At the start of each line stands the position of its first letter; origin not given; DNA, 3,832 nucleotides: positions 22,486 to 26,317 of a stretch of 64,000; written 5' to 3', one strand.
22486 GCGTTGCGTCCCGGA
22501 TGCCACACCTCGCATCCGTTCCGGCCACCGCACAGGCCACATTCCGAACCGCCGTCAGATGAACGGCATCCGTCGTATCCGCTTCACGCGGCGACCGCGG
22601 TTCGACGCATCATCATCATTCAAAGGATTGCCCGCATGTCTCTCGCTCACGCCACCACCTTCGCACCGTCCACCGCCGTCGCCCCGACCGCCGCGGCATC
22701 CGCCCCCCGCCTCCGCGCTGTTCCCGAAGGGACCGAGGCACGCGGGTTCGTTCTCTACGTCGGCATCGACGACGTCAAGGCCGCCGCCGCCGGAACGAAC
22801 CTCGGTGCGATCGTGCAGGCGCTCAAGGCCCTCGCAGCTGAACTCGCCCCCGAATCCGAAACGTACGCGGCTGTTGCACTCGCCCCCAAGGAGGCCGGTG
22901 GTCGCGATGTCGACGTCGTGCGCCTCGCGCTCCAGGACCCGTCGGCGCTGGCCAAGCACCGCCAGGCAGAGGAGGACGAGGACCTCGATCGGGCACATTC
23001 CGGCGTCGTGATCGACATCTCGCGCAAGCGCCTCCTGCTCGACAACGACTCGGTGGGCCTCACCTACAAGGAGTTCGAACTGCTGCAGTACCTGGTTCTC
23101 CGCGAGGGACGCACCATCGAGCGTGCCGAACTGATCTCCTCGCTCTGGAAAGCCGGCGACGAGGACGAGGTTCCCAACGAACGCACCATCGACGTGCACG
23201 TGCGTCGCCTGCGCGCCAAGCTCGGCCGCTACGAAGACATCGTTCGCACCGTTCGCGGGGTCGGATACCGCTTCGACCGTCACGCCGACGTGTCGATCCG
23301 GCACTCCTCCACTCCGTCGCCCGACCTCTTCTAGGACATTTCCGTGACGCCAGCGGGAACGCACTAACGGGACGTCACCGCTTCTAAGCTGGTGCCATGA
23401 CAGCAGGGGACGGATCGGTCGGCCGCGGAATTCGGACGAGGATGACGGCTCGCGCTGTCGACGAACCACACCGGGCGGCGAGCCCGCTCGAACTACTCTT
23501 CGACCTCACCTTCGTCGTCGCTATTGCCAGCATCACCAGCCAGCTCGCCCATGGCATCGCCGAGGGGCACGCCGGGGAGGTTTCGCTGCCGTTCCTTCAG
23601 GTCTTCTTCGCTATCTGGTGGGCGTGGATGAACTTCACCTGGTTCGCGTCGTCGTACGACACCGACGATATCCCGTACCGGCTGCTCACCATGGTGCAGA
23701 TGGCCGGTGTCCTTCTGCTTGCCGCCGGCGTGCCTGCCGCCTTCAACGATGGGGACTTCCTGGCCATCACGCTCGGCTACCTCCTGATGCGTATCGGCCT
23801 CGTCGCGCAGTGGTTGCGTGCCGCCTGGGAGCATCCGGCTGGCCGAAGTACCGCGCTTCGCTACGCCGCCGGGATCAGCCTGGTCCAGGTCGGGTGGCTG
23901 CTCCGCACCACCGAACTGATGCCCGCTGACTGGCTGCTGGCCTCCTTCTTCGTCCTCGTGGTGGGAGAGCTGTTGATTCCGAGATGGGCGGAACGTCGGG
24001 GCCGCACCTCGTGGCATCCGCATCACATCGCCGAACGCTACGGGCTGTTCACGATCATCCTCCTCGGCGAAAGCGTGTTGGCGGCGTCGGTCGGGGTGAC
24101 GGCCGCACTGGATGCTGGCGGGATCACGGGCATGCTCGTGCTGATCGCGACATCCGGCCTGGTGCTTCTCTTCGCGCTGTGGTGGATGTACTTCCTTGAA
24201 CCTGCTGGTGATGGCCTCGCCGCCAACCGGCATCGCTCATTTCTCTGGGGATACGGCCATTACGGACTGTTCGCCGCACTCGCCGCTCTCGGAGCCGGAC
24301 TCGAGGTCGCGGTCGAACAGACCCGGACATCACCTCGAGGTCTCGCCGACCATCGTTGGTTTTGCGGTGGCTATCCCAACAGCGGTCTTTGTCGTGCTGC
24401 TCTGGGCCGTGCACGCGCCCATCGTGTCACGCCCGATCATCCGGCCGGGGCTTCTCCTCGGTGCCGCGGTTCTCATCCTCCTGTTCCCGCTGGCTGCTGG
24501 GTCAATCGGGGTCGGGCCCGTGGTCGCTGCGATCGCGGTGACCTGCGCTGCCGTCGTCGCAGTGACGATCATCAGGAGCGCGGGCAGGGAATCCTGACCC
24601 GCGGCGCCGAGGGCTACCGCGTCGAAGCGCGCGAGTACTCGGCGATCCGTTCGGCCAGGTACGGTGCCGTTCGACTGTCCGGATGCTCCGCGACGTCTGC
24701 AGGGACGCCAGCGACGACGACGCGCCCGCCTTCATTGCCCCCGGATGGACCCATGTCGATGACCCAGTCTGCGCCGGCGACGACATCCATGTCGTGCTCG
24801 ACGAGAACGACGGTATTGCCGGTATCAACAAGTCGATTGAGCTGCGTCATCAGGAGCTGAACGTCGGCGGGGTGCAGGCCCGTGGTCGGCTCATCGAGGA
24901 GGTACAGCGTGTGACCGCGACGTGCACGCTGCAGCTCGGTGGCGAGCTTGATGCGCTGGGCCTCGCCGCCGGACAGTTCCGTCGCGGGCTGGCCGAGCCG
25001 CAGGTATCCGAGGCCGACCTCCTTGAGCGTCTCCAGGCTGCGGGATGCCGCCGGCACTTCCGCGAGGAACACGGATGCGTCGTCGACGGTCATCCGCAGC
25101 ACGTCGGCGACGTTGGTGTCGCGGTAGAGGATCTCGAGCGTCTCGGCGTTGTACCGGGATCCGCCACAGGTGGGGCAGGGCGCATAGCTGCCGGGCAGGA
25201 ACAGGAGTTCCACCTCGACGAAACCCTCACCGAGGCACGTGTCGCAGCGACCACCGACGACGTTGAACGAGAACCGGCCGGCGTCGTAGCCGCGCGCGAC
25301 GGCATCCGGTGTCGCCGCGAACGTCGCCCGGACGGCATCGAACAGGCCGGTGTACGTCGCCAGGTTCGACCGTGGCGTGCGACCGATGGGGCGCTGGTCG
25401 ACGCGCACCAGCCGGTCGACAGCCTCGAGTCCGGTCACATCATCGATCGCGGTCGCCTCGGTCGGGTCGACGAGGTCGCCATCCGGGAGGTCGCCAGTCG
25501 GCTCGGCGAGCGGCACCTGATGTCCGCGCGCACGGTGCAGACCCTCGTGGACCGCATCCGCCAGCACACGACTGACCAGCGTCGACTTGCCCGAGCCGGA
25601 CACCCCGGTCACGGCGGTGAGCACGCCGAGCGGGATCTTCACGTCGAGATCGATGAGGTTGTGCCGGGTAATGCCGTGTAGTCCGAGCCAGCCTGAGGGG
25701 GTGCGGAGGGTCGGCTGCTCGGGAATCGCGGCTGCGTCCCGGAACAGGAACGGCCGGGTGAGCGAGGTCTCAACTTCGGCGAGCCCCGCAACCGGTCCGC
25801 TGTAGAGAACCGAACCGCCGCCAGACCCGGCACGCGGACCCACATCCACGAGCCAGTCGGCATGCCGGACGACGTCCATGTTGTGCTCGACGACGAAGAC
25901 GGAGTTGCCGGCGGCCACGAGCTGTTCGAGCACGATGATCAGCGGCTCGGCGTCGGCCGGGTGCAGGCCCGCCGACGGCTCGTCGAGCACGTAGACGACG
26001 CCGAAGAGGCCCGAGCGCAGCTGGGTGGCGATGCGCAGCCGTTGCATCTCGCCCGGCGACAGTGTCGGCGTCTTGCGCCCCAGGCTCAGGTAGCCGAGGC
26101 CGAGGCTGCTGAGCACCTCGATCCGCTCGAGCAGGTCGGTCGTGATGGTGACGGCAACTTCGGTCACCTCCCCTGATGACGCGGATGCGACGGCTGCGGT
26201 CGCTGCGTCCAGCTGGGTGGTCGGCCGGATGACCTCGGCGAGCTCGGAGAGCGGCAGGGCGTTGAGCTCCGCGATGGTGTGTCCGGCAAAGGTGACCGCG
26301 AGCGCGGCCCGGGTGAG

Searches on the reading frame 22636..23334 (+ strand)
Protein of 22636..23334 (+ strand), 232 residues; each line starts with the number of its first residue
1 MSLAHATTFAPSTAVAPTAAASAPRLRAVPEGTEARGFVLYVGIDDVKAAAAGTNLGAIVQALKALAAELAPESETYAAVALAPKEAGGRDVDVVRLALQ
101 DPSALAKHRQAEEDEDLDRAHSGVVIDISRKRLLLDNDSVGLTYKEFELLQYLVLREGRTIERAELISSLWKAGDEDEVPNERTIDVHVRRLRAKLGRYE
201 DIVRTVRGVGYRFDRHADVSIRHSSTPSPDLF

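Call 20: find_encoding_contigs(protein=window:22636-23334:+, flank=6000, max_places=10)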
Protein window:22636-23334:+ (232 aa): no gene with exactly this product is on record in the collection.

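Call 21: search_protein_families(library=pfam, proteins=[window:22636-23334:+])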
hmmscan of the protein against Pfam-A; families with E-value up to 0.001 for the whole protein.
window:22636-23334:+ (232 aa): 1 family
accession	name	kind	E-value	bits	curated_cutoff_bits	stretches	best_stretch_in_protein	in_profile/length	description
PF00486.34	Trans_reg_C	-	2.1e-21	76.2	26.2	1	139-213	3-77/77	Transcriptional regulatory protein, C terminal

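Call 23: find_homologous_proteins(query=window:22636-23334:+)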
Query window:22636-23334:+ (232 aa): 7776 proteins with E <= 0.001 among 8000 candidates; the best 120 are listed.
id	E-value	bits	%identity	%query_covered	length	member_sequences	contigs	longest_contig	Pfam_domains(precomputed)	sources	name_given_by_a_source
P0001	6.8e-134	462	94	100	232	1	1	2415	PF00486.35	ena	-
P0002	2.7e-133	460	94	100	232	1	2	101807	PF00486.35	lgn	-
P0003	9.2e-132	455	92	100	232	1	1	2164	PF00486.35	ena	-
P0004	3.7e-131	453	92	100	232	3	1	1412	PF00486.35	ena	-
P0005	7.0e-130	449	91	100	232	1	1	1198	PF00486.35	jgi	jgi:DNA-binding winged helix-turn-helix (wHTH) protein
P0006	2.2e-129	447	91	100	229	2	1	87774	PF00486.35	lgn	-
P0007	3.3e-129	447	89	100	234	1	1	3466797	PF00486.35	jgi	jgi:DNA-binding winged helix-turn-helix (wHTH) protein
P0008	5.5e-129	446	93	100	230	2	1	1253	PF00486.35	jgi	-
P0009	1.6e-128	444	92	100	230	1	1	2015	PF00486.35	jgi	jgi:DNA-binding winged helix-turn-helix (wHTH) protein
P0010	6.8e-128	442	91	100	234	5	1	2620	PF00486.35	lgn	-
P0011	3.2e-127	440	89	100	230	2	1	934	PF00486.35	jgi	jgi:DNA-binding winged helix-turn-helix (wHTH) protein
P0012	3.6e-127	440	91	100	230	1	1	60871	PF00486.35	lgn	-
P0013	8.1e-127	439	89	100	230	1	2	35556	PF00486.35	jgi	jgi:DNA-binding winged helix-turn-helix (wHTH) protein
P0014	2.5e-126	437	92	90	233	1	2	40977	PF00486.35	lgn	-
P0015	3.4e-126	437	88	100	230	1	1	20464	PF00486.35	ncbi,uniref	ncbi:winged helix-turn-helix domain-containing protein [Mycetocola sp.]|uniref:winged helix-turn-hel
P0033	3.1e-116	404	80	100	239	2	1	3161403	PF00486.35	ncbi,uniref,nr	ncbi:winged helix-turn-helix domain-containing protein [Mycetocola zhujimingii]|uniref:winged helix-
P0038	2.0e-109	382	81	100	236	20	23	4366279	PF00486.35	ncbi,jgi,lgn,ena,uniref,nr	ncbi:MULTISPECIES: winged helix-turn-helix domain-containing protein [unclassified Leifsonia]|uniref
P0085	2.2e-106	372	75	100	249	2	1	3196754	PF00486.35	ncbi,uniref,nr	ncbi:winged helix-turn-helix domain-containing protein [Mycetocola spongiae]|uniref:winged helix-tur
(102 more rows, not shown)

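Call 25: find_encoding_contigs(protein=P0007, flank=10000, max_places=3)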
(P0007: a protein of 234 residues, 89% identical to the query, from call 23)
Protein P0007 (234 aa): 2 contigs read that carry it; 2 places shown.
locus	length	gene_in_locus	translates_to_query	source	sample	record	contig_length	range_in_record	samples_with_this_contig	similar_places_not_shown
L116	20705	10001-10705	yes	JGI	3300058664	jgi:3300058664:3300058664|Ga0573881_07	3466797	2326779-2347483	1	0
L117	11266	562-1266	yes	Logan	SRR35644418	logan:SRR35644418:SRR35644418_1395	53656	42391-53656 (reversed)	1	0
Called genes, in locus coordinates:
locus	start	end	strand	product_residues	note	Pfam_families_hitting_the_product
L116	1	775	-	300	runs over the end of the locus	-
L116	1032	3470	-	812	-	PF22666:Glyco_hydro_2_N2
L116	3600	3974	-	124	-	PF13396:PLDc_N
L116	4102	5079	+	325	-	PF01869:BcrAD_BadFG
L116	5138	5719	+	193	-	PF00730:HhH-GPD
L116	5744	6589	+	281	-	PF00582:Usp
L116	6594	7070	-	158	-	PF00383:dCMP_cyt_deam_1, PF14437:MafB19-deam, PF14439:Bd3614-deam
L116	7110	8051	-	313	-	PF22645:GKRP_SIS_N, PF01380:SIS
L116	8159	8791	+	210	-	PF14681:UPRTase, PF00156:Pribosyltran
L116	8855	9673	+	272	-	-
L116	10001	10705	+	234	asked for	PF00486:Trans_reg_C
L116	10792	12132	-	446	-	PF00364:Biotin_lipoyl, PF02817:E3_binding, PF00198:2-oxoacid_dh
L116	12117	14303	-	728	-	PF00676:E1_dh, PF02779:Transket_pyr, PF02780:Transketolase_C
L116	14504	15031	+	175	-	PF00903:Glyoxalase, PF13669:Glyoxalase_4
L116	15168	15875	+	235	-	PF12844:HTH_19 (weak), PF13560:HTH_31, PF01381:HTH_3, PF07883:Cupin_2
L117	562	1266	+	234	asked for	PF00486:Trans_reg_C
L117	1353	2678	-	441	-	PF00364:Biotin_lipoyl, PF02817:E3_binding, PF00198:2-oxoacid_dh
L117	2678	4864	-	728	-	PF00676:E1_dh, PF02779:Transket_pyr, PF02780:Transketolase_C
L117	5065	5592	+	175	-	PF00903:Glyoxalase, PF13669:Glyoxalase_4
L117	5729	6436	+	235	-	PF12844:HTH_19 (weak), PF13560:HTH_31, PF01381:HTH_3, PF07883:Cupin_2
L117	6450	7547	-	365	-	PF08240:ADH_N, PF00107:ADH_zinc_N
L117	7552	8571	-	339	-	PF04657:DMT_YdcZ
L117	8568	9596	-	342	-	PF02558:ApbA, PF08546:ApbA_C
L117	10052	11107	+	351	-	PF08240:ADH_N, PF00107:ADH_zinc_N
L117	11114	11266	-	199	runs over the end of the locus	PF01381:HTH_3, PF13560:HTH_31 (weak), PF07883:Cupin_2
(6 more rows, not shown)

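Call 26: find_encoding_contigs(protein=P0002, flank=10000, max_places=3)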
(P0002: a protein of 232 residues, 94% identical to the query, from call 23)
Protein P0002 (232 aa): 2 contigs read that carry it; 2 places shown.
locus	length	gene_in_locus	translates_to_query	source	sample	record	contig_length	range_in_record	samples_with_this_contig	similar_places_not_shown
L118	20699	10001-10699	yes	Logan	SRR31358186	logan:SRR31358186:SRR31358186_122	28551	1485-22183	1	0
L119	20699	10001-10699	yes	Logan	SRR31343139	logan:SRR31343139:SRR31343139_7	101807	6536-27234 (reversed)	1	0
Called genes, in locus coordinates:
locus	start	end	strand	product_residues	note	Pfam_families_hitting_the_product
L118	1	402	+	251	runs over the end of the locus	PF01261:AP_endonuc_2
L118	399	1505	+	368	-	PF01408:GFO_IDH_MocA, PF03447:NAD_binding_3 (weak), PF22725:GFO_IDH_MocA_C3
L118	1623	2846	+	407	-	PF13412:HTH_24 (weak), PF00480:ROK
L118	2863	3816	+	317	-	PF01869:BcrAD_BadFG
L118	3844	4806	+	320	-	PF01545:Cation_efflux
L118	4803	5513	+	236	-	PF00117:GATase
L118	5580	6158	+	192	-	PF00730:HhH-GPD (weak)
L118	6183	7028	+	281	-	PF00582:Usp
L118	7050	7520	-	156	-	PF00383:dCMP_cyt_deam_1, PF14437:MafB19-deam, PF14439:Bd3614-deam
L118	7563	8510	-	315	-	PF13580:SIS_2, PF22645:GKRP_SIS_N, PF01380:SIS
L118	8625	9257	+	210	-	PF14681:UPRTase, PF00156:Pribosyltran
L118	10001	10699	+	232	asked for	PF00486:Trans_reg_C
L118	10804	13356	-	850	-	PF02463:SMC_N (faint), PF20703:nSTAND1 (faint), PF00005:ABC_tran (faint), PF13191:AAA_16 (faint), PF13555:AAA_29 (faint), PF17755:UvrA_DNA-bind, PF13304:AAA_21 (weak)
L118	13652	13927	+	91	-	-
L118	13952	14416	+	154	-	PF22381:Staph_reg_Sar_Rot (weak), PF01047:MarR, PF12802:MarR_2, PF13463:HTH_27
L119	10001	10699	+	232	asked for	PF00486:Trans_reg_C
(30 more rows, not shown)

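Call 27: find_encoding_contigs(protein=P0033, flank=10000, max_places=3)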
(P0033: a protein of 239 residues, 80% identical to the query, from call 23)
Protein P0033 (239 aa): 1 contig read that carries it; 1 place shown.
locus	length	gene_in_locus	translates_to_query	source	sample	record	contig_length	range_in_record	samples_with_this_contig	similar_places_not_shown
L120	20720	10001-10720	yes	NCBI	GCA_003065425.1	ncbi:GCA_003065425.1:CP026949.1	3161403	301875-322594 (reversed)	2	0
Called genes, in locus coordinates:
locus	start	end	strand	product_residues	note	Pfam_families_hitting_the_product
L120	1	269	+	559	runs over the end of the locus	PF00496:SBP_bac_5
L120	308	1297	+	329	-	PF00528:BPD_transp_1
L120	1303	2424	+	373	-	PF00528:BPD_transp_1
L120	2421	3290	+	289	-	PF00005:ABC_tran, PF13304:AAA_21 (weak), PF08352:oligo_HPY (weak)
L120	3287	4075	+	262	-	PF00005:ABC_tran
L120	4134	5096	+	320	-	-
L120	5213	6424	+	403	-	PF13412:HTH_24 (faint), PF00480:ROK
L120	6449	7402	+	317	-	PF01869:BcrAD_BadFG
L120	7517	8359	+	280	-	PF00582:Usp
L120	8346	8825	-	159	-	PF00383:dCMP_cyt_deam_1, PF14437:MafB19-deam, PF14439:Bd3614-deam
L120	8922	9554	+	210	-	PF14681:UPRTase, PF00156:Pribosyltran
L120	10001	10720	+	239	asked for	PF00486:Trans_reg_C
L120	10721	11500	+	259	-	PF03781:FGE-sulfatase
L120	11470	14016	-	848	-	PF20703:nSTAND1 (faint), PF00005:ABC_tran (faint), PF02463:SMC_N (faint), PF13191:AAA_16 (faint), PF13304:AAA_21 (faint), PF13555:AAA_29 (faint), PF17755:UvrA_DNA-bind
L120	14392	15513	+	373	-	PF11999:Ice_binding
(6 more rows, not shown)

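Call 67: find_encoding_contigs(protein=P0038, flank=4000, max_places=1)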
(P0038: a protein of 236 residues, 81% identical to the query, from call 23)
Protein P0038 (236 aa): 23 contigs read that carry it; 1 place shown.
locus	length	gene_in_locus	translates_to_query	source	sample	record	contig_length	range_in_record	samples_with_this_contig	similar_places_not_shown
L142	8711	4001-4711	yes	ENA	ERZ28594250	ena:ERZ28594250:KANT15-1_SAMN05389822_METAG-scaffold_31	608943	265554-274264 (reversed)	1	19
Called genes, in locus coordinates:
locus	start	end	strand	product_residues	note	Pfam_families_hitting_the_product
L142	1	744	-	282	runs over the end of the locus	PF02558:ApbA (weak), PF03446:NAD_binding_2 (faint), PF03807:F420_oxidored, PF14748:P5CR_dimer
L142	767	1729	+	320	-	PF01545:Cation_efflux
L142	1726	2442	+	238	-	PF00117:GATase, PF07722:Peptidase_C26 (weak)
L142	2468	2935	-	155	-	PF14439:Bd3614-deam, PF00383:dCMP_cyt_deam_1, PF14437:MafB19-deam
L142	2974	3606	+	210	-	PF14681:UPRTase, PF00156:Pribosyltran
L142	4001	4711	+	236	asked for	PF00486:Trans_reg_C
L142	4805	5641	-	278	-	PF01061:ABC2_membrane, PF12679:ABC2_membrane_2 (faint), PF12698:ABC2_membrane_3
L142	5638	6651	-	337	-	PF00005:ABC_tran, PF13304:AAA_21 (weak), PF13732:DrrA1-3_C (weak)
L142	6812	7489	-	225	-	PF03551:PadR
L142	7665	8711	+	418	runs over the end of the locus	PF01547:SBP_bac_1, PF13416:SBP_bac_8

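Call 68: find_encoding_contigs(protein=P0085, flank=4000, max_places=1)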
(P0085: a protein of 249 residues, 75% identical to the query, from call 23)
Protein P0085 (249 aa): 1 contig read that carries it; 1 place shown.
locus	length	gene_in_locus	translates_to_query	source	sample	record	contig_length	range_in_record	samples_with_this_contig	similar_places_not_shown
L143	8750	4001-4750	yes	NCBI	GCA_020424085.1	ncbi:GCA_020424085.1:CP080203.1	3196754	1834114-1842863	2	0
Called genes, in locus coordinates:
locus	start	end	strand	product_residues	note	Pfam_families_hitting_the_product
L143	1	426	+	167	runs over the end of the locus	-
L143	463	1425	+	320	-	PF01545:Cation_efflux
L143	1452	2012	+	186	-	-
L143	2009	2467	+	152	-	PF11066:DUF2867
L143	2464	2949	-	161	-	PF00383:dCMP_cyt_deam_1, PF14437:MafB19-deam, PF14439:Bd3614-deam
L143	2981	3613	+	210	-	PF14681:UPRTase, PF00156:Pribosyltran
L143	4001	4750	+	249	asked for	PF00486:Trans_reg_C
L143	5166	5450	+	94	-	PF13560:HTH_31, PF12844:HTH_19 (weak), PF01381:HTH_3, PF13443:HTH_26 (weak)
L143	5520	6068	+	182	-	-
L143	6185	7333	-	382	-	PF01594:AI-2E_transport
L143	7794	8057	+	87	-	-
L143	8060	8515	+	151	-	PF12802:MarR_2, PF01047:MarR, PF13463:HTH_27 (weak)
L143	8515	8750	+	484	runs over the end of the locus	PF00875:DNA_photolyase, PF03441:FAD_binding_7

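Call 72: search_protein_families(library=ncbifam, proteins=[window:22636-23334:+], max_evalue=1)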
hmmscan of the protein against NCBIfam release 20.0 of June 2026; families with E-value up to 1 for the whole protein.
window:22636-23334:+ (232 aa): 40 families (the best 25 are shown)
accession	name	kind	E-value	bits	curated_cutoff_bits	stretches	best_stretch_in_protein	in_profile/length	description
NF053854.1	RespRegPhoBBctds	equivalog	4.9e-21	75.1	270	1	109-213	123-224/225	two-component system response regulator PhoB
TIGR02154.1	PhoB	equivalog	1.6e-18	66.9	296.2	1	109-214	122-226/226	phosphate regulon transcriptional regulator PhoB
NF045944.1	ResRegRpaBCyano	equivalog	2.3e-18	66.4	330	1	75-214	92-228/229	response regulator transcription factor RpaB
NF007928.2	PRK10643.1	equivalog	4.3e-16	59.2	330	1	104-212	114-215/216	two-component system response regulator PmrA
NF040689.1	MtrAB_MtrA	equivalog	6e-15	55.2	300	1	106-212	111-217/219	MtrAB system response regulator MtrA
NF008034.0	PRK10766.1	equivalog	1.1e-14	54.5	275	1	107-214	124-227/231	two-component system response regulator TorR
TIGR01387.1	cztR_silR_copR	subfamily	2.2e-14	53.6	279.2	1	109-212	115-217/218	heavy metal response regulator transcription factor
NF033117.2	vanR_ACDEGLN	exception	2.6e-14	53.3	350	1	109-213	120-225/226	VanR-ABDEGLN family response regulator transcription factor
NF008296.0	PRK11083.1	equivalog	9e-14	51.4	273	1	109-214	128-226/228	two-component system response regulator CreB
NF041733.1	resp_reg_CseB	equivalog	2.7e-13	49.8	350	1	106-214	124-227/228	two-component system response regulator CseB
NF007982.1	PRK10710.1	equivalog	1.8e-12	47.3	380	1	109-216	123-230/235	envelope stress response regulator BaeR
NF008567.0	PRK11517.1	equivalog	3.1e-12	46.4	353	1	121-214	127-219/223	response regulator transcription factor HprR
NF000402.1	vanR-B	exception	4.2e-12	46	480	1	133-214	141-217/219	vancomycin resistance response regulator transcription factor VanR-B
NF007663.1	PRK10336.1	equivalog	1.2e-11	44.8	345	1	109-213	117-216/219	quorum sensing response regulator transcription factor QseB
NF045914.1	RespRegNblR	equivalog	1.3e-11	44.5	300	1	121-212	134-224/228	response regulator transcription factor NblR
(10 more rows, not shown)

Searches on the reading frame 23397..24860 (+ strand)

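Call 21: search_protein_families(library=pfam, proteins=[window:23397-24860:+])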
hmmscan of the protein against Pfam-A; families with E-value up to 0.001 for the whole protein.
window:23397-24860:+ (487 aa): 1 family
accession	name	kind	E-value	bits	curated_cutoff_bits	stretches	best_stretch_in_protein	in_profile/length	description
PF06772.16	LtrA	-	1.3e-90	304.7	31.9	1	28-318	2-288/356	Bacterial low temperature requirement A protein (LtrA)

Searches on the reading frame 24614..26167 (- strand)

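Call 21: search_protein_families(library=pfam, proteins=[window:24614-26167:-])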
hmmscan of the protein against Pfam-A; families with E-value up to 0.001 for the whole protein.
window:24614-26167:- (517 aa): 4 families
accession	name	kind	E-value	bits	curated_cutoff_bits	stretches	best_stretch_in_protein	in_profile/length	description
PF00005.33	ABC_tran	-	1.5e-13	51.9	25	1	374-429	85-137/137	ABC transporter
PF13304.12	AAA_21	-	7e-11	43.2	27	1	392-456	232-296/304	AAA domain, putative AbiEii toxin, Type IV TA system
PF13191.12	AAA_16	-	1.8e-05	25.8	32.6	0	184-218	27-61/167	AAA ATPase domain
PF14258.12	DUF4350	-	0.00032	21.5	30.4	0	410-463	28-78/181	Domain of unknown function (DUF4350)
